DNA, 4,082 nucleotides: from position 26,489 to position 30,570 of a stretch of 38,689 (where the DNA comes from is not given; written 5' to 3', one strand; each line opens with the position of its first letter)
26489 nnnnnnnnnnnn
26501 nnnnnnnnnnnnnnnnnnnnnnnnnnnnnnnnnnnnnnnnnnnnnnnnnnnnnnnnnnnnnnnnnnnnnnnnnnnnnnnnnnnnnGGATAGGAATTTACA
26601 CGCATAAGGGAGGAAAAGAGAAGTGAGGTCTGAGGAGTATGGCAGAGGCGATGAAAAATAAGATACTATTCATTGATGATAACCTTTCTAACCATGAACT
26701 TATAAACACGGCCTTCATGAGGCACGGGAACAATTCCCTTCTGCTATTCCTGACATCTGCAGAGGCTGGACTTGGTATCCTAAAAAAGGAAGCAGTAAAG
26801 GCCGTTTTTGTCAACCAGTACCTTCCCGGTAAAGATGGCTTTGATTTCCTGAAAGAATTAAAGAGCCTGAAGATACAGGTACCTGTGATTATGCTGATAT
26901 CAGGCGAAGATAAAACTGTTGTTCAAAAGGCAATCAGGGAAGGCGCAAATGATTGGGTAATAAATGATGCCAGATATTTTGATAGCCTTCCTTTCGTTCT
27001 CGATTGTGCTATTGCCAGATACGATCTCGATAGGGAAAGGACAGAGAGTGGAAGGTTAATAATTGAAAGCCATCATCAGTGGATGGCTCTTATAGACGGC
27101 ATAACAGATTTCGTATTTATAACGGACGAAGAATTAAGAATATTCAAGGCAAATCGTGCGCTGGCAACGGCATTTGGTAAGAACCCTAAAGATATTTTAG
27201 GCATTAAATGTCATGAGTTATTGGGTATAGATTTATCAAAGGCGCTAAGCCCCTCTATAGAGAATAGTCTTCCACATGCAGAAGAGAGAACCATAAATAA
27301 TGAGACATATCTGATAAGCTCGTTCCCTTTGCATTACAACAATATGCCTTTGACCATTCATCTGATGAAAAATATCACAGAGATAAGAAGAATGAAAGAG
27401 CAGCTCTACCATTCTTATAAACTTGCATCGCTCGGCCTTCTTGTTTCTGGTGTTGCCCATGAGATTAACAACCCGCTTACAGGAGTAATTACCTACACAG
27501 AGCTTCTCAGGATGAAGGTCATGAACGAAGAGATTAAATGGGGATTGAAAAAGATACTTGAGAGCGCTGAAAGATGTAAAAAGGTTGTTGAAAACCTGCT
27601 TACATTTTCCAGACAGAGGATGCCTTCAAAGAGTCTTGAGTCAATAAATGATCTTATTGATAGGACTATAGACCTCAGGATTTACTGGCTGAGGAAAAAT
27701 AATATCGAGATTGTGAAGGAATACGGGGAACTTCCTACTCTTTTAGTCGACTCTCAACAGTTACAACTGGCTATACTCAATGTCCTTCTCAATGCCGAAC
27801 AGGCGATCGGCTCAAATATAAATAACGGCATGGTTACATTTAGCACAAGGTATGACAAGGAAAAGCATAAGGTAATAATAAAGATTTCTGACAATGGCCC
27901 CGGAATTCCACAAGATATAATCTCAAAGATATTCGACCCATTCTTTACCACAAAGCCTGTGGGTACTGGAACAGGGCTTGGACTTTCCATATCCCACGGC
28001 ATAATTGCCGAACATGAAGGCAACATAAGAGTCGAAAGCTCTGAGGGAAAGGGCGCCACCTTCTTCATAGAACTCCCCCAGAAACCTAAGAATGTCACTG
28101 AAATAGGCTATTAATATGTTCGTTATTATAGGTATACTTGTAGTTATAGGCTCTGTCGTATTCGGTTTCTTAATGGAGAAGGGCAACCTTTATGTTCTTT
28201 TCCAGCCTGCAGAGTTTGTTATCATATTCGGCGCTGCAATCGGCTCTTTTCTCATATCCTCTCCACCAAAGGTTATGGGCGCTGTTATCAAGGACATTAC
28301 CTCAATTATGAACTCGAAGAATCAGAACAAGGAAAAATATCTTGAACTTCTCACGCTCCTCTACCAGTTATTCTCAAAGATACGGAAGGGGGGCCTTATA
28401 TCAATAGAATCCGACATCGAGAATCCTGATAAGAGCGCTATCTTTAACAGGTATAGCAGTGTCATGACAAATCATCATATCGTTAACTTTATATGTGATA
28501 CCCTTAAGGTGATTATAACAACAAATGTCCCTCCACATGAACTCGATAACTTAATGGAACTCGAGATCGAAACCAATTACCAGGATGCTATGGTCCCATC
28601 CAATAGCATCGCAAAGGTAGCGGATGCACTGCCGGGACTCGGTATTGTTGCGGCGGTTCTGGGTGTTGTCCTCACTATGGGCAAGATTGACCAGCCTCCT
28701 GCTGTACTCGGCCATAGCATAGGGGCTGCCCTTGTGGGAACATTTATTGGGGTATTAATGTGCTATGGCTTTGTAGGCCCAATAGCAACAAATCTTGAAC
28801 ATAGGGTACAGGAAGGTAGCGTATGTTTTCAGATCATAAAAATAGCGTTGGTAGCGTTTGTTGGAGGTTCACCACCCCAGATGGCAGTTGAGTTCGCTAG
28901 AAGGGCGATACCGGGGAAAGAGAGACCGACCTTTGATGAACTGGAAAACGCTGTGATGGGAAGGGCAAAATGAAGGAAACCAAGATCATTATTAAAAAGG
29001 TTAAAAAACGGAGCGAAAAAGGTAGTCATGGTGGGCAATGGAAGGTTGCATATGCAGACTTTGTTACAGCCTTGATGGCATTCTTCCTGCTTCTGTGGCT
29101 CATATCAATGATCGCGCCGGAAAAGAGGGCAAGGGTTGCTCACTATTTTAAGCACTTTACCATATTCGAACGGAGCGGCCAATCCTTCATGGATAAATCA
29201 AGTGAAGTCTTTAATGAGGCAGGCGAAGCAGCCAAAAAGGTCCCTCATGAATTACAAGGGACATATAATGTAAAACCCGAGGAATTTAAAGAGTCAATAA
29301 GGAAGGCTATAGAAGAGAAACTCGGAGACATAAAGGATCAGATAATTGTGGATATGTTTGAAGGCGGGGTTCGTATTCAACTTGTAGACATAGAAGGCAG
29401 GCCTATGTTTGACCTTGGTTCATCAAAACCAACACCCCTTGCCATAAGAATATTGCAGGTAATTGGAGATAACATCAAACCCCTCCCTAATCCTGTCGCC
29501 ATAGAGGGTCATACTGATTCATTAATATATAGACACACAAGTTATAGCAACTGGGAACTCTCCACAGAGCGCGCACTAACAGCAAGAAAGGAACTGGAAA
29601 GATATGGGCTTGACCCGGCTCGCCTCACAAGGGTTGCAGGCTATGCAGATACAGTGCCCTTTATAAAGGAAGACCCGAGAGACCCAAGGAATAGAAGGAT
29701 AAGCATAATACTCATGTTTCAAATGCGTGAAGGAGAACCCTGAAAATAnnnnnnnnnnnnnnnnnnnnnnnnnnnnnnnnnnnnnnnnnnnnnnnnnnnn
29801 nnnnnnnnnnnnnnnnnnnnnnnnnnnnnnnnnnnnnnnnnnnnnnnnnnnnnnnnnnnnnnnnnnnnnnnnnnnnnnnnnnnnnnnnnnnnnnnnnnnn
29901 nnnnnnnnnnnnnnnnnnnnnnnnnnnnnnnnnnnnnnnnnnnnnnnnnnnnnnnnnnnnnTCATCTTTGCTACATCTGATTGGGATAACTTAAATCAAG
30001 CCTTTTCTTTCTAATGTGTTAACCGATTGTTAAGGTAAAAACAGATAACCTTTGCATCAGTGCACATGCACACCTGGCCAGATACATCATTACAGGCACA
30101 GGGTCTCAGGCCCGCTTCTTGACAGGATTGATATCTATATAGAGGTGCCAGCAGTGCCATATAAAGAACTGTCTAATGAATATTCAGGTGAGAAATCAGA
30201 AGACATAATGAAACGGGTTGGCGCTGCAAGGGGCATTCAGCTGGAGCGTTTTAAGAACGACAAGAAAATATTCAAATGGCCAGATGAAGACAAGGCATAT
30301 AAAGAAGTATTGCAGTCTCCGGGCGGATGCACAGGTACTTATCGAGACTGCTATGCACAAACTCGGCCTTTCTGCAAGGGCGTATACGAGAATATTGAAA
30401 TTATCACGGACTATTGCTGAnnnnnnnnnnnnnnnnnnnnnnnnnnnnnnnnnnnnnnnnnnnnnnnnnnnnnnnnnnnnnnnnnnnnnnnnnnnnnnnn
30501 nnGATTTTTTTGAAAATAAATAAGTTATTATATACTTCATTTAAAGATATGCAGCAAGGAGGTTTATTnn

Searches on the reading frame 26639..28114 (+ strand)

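Call 9: search_protein_families(library=pfam, proteins=[window:26639-28114:+], max_evalue=0.001)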
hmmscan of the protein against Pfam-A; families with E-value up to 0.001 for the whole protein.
window:26639-28114:+ (491 aa): 6 families
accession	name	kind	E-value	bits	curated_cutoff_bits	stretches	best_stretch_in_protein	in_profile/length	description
PF02518.31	HATPase_c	-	2e-24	86.6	26.4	1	371-482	2-110/111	Histidine kinase-, DNA gyrase B-, and HSP90-like ATPase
PF00512.31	HisKA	-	3.3e-15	56.3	26.9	1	265-326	2-63/66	His Kinase A (phospho-acceptor) domain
PF00072.30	Response_reg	-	1.5e-12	48.1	30.2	1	9-107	1-97/111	Response regulator receiver domain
PF13426.13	PAS_9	-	7.2e-08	33.1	27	1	157-248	2-103/103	PAS domain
PF00989.32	PAS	-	1.6e-06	28.5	22.6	1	150-219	5-74/113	PAS fold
PF08448.16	PAS_4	-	0.0006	20.5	23.1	1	153-196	2-45/110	PAS fold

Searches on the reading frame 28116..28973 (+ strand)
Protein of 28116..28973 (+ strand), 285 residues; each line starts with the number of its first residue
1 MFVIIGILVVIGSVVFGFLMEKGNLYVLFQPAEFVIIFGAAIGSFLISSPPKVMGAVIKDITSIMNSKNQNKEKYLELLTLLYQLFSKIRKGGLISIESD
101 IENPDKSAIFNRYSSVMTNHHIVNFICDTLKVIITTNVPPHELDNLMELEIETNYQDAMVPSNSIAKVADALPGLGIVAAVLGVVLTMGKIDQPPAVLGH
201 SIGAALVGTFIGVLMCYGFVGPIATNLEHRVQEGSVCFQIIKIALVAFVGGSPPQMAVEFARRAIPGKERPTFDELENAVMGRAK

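Call 9: search_protein_families(library=pfam, proteins=[window:28116-28973:+], max_evalue=0.001)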
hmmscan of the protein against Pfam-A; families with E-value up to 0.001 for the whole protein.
window:28116-28973:+ (285 aa): 2 families
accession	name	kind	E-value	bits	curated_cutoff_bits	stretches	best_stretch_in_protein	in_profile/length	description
PF20560.3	MotA_N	-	7.8e-29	100.2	27.3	1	4-93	1-91/91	Motility protein A N-terminal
PF01618.21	MotA_ExbB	-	1.5e-10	41.4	22.9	1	135-233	19-120/127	MotA/TolQ/ExbB proton channel family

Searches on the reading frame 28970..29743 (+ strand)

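Call 9: search_protein_families(library=pfam, proteins=[window:28970-29743:+], max_evalue=0.001)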
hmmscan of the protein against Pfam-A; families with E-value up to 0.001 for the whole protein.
window:28970-29743:+ (257 aa): 2 families
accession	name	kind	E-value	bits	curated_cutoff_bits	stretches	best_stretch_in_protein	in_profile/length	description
PF13677.11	MotB_plug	-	7.7e-19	67.5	24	1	10-61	3-55/58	Membrane MotB of proton-channel complex MotA/MotB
PF00691.25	OmpA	-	2.2e-10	41.2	27.2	1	146-242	1-96/98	OmpA family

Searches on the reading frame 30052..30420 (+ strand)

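Call 9: search_protein_families(library=pfam, proteins=[window:30052-30420:+], max_evalue=0.001)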
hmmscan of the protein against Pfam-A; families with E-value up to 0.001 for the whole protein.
window:30052-30420:+ (122 aa): 1 family
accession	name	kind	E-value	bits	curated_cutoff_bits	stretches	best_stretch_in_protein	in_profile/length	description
PF01078.27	Mg_chelatase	-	2.1e-09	37.5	20.3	1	2-39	169-206/207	Magnesium chelatase, subunit ChlI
